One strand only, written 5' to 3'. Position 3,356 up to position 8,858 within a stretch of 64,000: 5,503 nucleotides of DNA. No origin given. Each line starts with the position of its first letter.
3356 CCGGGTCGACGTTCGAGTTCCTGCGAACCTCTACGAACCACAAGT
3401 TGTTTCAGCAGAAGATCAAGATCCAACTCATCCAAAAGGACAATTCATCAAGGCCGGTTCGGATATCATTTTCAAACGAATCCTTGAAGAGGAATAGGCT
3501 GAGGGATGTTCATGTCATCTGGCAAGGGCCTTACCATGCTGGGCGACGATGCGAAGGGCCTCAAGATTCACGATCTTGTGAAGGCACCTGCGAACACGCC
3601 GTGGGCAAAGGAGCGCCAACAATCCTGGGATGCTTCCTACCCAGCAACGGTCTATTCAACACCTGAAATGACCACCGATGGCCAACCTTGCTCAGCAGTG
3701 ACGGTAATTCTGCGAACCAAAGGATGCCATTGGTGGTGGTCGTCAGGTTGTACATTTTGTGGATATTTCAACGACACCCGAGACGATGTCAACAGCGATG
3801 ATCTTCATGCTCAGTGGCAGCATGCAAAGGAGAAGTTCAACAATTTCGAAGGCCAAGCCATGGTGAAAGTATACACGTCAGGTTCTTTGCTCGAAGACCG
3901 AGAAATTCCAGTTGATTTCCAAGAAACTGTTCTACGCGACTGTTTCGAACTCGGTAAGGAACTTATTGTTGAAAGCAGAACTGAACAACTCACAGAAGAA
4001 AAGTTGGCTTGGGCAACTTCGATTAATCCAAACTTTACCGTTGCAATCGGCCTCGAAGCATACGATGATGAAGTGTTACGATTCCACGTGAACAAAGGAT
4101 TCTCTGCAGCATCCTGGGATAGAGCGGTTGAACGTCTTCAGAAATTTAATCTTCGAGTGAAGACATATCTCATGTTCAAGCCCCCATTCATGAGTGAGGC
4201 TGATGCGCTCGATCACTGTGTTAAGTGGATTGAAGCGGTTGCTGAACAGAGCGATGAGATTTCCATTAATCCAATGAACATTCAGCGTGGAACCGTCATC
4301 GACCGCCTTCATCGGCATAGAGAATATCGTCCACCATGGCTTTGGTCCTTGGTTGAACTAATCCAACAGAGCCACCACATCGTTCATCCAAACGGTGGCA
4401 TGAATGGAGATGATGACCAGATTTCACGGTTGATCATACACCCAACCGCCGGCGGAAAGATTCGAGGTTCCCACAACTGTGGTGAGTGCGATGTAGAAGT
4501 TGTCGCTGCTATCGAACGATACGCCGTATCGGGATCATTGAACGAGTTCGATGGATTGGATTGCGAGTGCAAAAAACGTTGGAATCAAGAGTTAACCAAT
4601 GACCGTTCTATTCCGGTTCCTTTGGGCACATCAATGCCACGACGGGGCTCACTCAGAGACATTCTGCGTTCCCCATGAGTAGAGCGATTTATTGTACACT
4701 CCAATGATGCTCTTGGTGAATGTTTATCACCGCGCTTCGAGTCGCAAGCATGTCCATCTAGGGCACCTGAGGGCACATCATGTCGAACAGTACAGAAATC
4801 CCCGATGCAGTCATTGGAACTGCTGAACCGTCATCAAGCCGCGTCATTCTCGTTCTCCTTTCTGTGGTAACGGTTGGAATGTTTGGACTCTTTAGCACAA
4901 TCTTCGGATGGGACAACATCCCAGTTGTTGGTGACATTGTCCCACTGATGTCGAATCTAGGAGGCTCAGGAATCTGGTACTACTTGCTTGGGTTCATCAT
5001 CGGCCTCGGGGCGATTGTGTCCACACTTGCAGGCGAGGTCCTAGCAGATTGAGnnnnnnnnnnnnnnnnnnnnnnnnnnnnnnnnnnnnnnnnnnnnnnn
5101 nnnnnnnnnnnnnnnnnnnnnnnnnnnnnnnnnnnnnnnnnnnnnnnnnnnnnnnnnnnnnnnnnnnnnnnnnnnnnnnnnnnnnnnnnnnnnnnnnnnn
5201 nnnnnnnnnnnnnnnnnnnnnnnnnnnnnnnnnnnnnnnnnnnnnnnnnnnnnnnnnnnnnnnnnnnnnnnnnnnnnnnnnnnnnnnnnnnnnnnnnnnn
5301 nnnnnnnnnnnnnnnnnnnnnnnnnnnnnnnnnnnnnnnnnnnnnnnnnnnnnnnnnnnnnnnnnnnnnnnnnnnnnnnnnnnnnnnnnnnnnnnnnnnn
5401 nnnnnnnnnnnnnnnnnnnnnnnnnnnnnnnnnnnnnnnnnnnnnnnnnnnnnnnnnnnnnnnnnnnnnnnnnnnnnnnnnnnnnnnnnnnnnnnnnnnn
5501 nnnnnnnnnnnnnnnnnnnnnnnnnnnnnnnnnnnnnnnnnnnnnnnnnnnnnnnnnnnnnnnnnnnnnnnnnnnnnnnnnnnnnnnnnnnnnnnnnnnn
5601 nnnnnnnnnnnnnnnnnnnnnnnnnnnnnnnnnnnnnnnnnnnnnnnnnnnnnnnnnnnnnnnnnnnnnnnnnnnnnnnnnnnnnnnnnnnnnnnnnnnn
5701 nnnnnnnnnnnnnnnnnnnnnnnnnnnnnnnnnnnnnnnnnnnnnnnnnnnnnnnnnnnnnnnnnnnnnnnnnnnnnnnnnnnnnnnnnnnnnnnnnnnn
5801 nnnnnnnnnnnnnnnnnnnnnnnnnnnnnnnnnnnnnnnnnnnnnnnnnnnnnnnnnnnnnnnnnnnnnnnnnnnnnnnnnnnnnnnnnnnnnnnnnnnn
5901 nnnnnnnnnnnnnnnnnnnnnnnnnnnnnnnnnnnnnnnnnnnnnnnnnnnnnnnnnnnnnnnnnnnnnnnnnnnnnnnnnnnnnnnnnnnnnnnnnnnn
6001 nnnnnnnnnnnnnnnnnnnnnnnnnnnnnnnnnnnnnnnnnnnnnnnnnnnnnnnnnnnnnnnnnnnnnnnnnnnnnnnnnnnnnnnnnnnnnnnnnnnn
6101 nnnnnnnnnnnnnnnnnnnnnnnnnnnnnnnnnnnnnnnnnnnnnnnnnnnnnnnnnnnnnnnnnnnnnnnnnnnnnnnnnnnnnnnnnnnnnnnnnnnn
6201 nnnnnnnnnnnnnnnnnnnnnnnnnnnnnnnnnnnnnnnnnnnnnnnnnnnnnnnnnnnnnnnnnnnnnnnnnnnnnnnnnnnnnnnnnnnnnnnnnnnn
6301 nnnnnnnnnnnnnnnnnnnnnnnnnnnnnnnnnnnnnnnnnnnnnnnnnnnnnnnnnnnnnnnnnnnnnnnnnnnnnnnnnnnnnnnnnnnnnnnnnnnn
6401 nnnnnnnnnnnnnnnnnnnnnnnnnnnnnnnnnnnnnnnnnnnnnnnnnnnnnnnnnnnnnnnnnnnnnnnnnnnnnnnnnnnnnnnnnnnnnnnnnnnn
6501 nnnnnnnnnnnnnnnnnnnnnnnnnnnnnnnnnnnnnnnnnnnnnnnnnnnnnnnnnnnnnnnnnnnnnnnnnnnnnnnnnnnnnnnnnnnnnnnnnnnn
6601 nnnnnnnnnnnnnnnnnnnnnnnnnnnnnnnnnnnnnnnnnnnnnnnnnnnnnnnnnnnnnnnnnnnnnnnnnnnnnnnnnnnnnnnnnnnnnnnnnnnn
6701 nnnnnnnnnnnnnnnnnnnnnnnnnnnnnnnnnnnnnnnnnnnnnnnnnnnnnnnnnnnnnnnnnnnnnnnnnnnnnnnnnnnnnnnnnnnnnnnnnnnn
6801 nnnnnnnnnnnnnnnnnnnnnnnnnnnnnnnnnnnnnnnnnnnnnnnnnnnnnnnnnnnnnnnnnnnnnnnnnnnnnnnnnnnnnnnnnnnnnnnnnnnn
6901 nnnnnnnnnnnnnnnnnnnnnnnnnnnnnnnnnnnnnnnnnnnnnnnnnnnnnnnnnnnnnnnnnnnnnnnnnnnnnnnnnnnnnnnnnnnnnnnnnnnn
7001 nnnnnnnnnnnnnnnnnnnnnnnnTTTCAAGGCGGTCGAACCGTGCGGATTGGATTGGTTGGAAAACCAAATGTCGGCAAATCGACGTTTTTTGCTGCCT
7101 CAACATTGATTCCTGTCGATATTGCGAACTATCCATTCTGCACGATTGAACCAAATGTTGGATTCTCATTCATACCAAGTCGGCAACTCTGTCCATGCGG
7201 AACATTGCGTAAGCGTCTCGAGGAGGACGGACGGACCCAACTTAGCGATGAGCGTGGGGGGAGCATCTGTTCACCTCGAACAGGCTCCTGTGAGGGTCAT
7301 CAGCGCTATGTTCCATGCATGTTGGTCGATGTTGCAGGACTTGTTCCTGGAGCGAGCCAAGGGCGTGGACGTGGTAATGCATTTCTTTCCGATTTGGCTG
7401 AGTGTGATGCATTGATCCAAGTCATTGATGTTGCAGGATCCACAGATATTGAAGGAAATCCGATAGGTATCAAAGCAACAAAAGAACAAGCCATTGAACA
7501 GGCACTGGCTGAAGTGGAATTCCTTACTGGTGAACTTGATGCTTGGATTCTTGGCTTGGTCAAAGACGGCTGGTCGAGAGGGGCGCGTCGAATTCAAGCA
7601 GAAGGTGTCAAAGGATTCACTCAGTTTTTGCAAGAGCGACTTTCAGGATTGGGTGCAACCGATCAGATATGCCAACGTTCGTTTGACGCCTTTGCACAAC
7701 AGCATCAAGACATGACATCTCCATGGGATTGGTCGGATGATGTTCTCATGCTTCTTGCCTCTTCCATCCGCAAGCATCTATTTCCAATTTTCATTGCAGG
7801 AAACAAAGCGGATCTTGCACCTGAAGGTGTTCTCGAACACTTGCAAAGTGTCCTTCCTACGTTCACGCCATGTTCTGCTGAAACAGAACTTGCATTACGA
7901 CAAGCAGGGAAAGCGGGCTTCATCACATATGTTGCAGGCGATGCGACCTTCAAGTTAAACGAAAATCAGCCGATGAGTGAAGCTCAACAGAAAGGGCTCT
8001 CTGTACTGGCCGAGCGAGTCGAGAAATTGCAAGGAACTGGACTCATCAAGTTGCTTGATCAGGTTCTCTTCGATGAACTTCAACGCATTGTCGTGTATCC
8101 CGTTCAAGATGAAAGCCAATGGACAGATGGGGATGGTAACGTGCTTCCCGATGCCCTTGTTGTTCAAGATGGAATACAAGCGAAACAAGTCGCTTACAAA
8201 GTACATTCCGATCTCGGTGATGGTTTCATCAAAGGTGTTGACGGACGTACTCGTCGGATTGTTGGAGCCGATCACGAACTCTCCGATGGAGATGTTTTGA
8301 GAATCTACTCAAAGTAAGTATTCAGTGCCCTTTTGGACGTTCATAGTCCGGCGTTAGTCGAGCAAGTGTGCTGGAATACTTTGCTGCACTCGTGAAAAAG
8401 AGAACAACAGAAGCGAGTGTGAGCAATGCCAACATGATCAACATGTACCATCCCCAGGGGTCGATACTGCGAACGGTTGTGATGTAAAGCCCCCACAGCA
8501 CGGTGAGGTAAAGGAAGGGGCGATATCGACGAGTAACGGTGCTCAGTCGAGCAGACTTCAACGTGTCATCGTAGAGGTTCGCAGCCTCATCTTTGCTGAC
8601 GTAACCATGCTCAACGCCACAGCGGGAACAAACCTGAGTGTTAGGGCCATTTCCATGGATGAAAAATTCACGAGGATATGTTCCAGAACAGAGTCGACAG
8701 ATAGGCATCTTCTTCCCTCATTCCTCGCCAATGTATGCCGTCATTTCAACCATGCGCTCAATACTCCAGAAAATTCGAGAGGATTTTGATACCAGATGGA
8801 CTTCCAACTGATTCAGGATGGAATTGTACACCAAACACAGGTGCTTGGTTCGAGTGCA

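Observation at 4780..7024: Polytopic membrane protein ending in two canonical EF-hand loops, co-encoded with a 2-TM partner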

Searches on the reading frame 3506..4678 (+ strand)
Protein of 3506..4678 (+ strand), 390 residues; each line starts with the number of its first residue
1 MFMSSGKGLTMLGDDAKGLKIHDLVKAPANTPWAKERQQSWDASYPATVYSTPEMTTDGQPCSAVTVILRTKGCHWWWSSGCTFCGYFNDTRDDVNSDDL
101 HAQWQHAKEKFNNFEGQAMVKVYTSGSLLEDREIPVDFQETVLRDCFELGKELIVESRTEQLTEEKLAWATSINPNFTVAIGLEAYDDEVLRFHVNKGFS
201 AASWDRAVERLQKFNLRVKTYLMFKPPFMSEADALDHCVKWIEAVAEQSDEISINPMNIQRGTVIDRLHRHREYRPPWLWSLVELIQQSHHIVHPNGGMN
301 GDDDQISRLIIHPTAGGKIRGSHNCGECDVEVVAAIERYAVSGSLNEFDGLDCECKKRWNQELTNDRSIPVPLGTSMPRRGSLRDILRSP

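Call 3: search_protein_families(library=pfam, proteins=[window:3506-4678:+], max_evalue=1)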
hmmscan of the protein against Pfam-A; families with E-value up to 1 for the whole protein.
window:3506-4678:+ (390 aa): 1 family
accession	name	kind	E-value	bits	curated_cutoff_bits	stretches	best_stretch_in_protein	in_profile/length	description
PF04055.27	Radical_SAM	-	1.5e-05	25.7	29.5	1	81-234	10-159/166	Radical SAM superfamily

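Call 4: search_protein_families(library=ncbifam, proteins=[window:3506-4678:+], max_evalue=1)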
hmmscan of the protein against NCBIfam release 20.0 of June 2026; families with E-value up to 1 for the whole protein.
window:3506-4678:+ (390 aa): 5 families
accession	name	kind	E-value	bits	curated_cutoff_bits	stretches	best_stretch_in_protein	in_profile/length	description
TIGR01210.1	TIGR01210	equivalog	5.4e-86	288.7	212.15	1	57-366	8-306/313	archaeosine biosynthesis radical SAM protein RaSEA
TIGR01212.1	TIGR01212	equivalog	5.4e-05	22.5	180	1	152-275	111-233/302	tRNA modification radical SAM protein MnmL/YtqA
TIGR01211.1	ELP3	subfamily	0.00072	18.2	350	1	155-293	197-333/522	tRNA uridine(34) 5-carboxymethylaminomethyl modification radical SAM/GNAT enzyme Elp3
TIGR04013.1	B12_SAM_MJ_1487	hypoth_equivalog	0.07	12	251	1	156-250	246-338/382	TIGR04013 family B12-binding domain/radical SAM domain-containing protein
TIGR04311.1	rSAM_Geo_metal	subfamily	0.082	11.9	400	1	144-254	148-262/423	radical SAM/SPASM family putative metalloenzyme maturase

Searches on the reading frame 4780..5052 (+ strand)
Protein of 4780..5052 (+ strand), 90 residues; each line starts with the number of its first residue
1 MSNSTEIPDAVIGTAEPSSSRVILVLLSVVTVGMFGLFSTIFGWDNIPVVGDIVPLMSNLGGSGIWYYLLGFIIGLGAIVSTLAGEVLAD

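Call 3: search_protein_families(library=pfam, proteins=[window:4780-5052:+], max_evalue=1)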
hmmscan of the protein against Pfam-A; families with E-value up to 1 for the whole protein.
window:4780-5052:+ (90 aa): 0 families

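Call 4: search_protein_families(library=ncbifam, proteins=[window:4780-5052:+], max_evalue=1)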
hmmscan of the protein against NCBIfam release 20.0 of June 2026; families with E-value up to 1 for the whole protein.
window:4780-5052:+ (90 aa): 0 families

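Call 57: search_protein_families(library=pfam, alignment_id=A4, max_evalue=10)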
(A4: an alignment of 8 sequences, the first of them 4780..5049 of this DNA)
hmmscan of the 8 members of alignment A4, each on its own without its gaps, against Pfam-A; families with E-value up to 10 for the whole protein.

A. member 1, window:4780-5049:+ (90 aa): 0 families

B. families by the number of members that match (of 8 scanned): 8 families
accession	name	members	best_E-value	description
PF20990.2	DUF2207_C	2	0.52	Predicted membrane protein (DUF2207) C-terminal domain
PF09925.14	DUF2157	1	0.0058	Predicted membrane protein (DUF2157)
PF11457.13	DUF3021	1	0.01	Protein of unknown function (DUF3021)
PF16935.10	Hol_Tox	1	0.022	Putative Holin-like Toxin (Hol-Tox)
PF21844.1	DUF6903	1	0.047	Family of unknown function (DUF6903)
PF13273.12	DUF4064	1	0.35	Protein of unknown function (DUF4064)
PF18910.5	DUF5665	1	1.5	Domain of unknown function (DUF5665)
PF14159.11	CAAD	1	2.9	CAAD domains of cyanobacterial aminoacyl-tRNA synthetase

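Call 70: find_homologous_proteins(query=A4, max_evalue=0.001)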
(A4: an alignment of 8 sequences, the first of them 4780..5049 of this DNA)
Query A4 (8 sequences) (90 aa, profile of the alignment): 165 proteins with E <= 0.001 among 4497 candidates; the best 120 are listed.
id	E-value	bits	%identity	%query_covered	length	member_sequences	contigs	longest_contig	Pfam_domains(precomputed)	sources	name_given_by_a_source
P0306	2.0e-35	139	60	100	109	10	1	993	-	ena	-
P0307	2.3e-35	139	62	100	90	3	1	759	-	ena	-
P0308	3.6e-35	138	58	100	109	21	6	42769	-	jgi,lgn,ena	jgi:hypothetical protein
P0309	3.7e-35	138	54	100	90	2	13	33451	-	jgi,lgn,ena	-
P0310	1.1e-34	136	57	100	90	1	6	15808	-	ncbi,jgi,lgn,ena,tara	tara:strand:- start:500 stop:772 length:273 start_codon:yes stop_codon:yes gene_type:complete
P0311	1.1e-34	136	61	100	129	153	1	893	-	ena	-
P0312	2.2e-34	135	60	100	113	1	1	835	-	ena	-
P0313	2.4e-34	135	57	100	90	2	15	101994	-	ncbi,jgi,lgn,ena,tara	tara:strand:+ start:13919 stop:14191 length:273 start_codon:yes stop_codon:yes gene_type:complete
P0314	2.6e-34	135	56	100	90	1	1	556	-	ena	-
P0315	3.9e-34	135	62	100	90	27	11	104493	-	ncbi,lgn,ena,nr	ncbi:MAG: hypothetical protein L7S56_02430 [Candidatus Poseidonia sp.]|nr:hypothetical protein [Pose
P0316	4.5e-34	134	93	100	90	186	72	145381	-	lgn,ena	-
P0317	4.6e-34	134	58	100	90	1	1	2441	-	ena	-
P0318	4.9e-34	134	61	100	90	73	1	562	-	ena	-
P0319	6.6e-34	134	59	100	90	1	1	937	-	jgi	jgi:hypothetical protein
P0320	6.9e-34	134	58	100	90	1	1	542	-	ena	-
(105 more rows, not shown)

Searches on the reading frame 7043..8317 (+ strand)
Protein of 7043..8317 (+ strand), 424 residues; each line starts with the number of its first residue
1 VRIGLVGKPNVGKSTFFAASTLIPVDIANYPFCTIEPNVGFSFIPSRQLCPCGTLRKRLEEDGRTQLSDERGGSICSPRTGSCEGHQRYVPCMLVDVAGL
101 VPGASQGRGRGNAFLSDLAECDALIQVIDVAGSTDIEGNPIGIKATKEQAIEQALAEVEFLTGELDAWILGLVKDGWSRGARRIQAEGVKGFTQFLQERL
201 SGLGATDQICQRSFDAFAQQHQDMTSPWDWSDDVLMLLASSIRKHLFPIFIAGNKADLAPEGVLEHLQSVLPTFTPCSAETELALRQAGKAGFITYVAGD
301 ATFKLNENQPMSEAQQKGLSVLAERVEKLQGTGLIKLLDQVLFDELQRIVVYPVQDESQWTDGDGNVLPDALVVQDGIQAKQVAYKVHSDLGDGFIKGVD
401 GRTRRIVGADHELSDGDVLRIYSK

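Call 3: search_protein_families(library=pfam, proteins=[window:7043-8317:+], max_evalue=1)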
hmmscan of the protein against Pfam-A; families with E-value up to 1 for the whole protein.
window:7043-8317:+ (424 aa): 5 families
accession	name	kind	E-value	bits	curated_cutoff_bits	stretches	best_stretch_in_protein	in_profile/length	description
PF08438.16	YGR210-like_G4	-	2.4e-25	89.5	24.7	1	252-356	1-108/108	Obg-like GTPase YGR210-like, G4 motif-containing domain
PF01926.29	MMR_HSR1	-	1.5e-14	54.5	21.9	1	2-137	1-86/113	50S ribosome-binding GTPase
PF02824.27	TGS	-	8.3e-09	35.8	22.2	1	366-422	3-59/60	TGS domain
PF02421.24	FeoB_N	-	6e-06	26.3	27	1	2-40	2-40/156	Ferrous iron transport protein B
PF06071.19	YchF-GTPase_C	-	0.0085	16.6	27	1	374-397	17-40/84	Protein of unknown function (DUF933)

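Call 4: search_protein_families(library=ncbifam, proteins=[window:7043-8317:+], max_evalue=1)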
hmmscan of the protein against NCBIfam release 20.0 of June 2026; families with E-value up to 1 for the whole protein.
window:7043-8317:+ (424 aa): 14 families
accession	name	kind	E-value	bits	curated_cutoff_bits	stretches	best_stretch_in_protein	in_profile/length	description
NF007171.0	PRK09602.1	subfamily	1.4e-124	415.9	387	1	1-423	3-395/397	YchF-related putative GTPase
TIGR00092.1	TIGR00092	equivalog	4.6e-29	101.7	279.2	3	2-49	4-52/368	redox-regulated ATPase YchF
TIGR02729.1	Obg_CgtA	equivalog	1.3e-17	63.8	280.25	2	3-41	160-198/329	Obg family GTPase CgtA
NF008956.1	PRK12299.1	equivalog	6.8e-17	61.4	300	2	3-41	161-199/327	GTPase ObgE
NF008955.0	PRK12297.1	equivalog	8.5e-17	61.2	406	2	3-41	162-200/429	GTPase ObgE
NF008954.1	PRK12296.1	equivalog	2.9e-15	55.7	377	2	93-142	209-257/470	GTPase ObgE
TIGR00231.1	small_GTP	domain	0.00029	20.6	42.5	1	1-17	4-20/164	GTP-binding protein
TIGR00437.1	feoB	equivalog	0.0012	17.6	315.65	1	7-40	1-34/594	ferrous iron transport protein B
TIGR03594.1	GTPase_EngA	equivalog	0.0021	17.1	306.7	1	3-17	3-17/432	ribosome biogenesis GTPase Der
TIGR03156.1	GTP_HflX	equivalog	0.019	13.9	216.75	1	2-39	191-228/351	GTPase HflX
NF000908.1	PRK00089.1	equivalog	0.038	13.3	237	1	3-17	6-20/291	GTPase Era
NF003255.0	PRK04213.1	equivalog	0.11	11.7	164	1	3-38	12-47/204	GTP-binding protein EngB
TIGR03918.1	GTP_HydF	equivalog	0.11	11.3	325.55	0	2-19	9-26/392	[FeFe] hydrogenase H-cluster maturation GTPase HydF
TIGR00436.1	era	equivalog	0.16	11.3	116.25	1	2-17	2-17/270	GTPase Era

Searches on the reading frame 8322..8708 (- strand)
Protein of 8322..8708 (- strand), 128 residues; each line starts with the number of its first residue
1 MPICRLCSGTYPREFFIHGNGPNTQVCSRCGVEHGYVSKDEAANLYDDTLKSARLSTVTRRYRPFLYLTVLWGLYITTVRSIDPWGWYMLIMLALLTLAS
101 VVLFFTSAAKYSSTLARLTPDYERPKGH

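Call 3: search_protein_families(library=pfam, proteins=[window:8322-8708:-], max_evalue=1)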
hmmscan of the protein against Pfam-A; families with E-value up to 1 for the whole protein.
window:8322-8708:- (128 aa): 1 family
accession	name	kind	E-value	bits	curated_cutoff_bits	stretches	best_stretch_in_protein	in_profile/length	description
PF12760.12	Zn_ribbon_IS1595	-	0.21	12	25.4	1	22-40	16-34/46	Transposase zinc-ribbon domain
